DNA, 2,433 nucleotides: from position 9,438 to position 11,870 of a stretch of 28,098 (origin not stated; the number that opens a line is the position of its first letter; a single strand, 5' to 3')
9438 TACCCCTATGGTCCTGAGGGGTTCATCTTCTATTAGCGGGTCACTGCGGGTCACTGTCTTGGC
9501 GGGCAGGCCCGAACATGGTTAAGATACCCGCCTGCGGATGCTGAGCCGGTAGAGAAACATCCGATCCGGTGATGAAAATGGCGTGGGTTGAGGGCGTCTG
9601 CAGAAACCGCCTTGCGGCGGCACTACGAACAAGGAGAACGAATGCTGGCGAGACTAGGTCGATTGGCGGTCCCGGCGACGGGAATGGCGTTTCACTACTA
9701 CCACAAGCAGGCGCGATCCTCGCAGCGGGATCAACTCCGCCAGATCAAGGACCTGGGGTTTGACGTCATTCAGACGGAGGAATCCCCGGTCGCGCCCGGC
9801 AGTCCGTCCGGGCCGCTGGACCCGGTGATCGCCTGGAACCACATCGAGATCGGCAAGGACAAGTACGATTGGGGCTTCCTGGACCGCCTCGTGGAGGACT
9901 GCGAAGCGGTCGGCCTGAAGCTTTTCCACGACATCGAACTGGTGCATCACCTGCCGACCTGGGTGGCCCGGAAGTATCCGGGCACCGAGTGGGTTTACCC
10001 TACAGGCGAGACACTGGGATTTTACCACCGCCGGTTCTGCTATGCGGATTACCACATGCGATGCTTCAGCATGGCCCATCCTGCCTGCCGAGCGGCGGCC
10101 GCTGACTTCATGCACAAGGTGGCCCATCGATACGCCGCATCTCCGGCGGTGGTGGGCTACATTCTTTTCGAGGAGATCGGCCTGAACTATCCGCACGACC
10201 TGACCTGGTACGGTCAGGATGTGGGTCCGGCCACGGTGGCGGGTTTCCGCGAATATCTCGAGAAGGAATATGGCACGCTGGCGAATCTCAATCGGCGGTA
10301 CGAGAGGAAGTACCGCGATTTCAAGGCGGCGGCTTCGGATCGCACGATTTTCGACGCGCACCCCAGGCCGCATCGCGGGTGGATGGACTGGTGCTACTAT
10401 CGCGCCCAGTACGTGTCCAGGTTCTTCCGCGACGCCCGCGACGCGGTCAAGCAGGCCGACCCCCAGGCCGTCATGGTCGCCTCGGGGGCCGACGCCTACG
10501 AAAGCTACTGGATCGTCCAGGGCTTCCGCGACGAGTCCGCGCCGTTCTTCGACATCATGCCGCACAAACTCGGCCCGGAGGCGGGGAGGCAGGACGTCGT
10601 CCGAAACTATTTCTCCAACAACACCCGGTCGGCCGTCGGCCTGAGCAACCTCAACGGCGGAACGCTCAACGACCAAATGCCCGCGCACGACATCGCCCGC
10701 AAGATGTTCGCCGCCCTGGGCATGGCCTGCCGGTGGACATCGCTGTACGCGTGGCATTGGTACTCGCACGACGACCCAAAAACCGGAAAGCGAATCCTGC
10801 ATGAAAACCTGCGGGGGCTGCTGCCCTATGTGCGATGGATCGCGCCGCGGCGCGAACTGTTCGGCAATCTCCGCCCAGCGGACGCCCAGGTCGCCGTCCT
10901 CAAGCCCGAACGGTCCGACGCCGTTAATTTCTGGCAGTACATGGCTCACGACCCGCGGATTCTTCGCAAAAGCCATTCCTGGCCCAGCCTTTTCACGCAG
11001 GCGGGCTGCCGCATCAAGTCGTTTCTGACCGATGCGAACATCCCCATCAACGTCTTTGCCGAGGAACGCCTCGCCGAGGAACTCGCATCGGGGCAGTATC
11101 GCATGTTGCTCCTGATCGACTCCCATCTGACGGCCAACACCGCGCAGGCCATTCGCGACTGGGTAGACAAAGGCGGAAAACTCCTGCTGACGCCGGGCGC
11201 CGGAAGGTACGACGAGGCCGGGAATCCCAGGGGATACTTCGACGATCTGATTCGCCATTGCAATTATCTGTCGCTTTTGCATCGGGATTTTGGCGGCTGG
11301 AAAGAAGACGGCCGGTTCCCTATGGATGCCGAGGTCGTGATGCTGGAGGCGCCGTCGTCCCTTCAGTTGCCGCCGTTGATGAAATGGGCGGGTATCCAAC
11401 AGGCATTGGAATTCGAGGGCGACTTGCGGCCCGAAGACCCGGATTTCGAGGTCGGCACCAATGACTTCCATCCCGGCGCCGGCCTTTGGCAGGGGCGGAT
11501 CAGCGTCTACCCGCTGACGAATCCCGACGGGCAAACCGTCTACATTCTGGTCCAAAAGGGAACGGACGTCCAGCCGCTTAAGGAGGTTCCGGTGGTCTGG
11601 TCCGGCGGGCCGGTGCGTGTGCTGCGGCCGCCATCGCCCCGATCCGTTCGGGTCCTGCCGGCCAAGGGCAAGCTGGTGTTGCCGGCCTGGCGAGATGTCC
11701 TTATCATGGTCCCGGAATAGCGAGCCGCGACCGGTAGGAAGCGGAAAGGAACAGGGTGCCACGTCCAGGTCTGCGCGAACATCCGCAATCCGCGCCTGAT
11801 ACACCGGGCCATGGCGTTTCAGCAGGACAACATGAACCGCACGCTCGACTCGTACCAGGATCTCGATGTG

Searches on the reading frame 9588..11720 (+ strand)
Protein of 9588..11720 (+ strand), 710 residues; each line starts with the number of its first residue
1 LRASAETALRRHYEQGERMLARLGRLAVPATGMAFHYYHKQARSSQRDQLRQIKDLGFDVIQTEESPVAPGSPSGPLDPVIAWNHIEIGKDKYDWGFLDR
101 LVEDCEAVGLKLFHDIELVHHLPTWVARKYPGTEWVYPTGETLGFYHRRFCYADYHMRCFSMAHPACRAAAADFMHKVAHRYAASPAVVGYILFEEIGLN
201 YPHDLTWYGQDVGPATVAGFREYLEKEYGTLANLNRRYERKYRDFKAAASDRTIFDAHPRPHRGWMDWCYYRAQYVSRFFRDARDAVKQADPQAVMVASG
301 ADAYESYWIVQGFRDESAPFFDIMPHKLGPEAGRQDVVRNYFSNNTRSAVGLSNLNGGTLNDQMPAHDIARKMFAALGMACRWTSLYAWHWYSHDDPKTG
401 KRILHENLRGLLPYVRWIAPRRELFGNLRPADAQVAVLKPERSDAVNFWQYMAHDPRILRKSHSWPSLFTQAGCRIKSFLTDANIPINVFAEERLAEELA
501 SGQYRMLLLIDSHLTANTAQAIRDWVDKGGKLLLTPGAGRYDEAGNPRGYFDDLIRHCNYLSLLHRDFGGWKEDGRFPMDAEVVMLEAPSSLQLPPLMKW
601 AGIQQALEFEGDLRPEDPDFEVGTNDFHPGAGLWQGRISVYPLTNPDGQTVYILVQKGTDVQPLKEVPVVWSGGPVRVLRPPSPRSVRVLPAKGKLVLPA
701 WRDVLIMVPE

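Call 10: search_protein_families(library=pfam, proteins=[window:9588-11720:+])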
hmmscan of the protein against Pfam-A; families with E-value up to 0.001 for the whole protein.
window:9588-11720:+ (710 aa): 1 family
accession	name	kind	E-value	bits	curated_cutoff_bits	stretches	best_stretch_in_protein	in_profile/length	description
PF02449.21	Glyco_hydro_42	-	2.7e-17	63.6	21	1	81-296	32-233/376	Beta-galactosidase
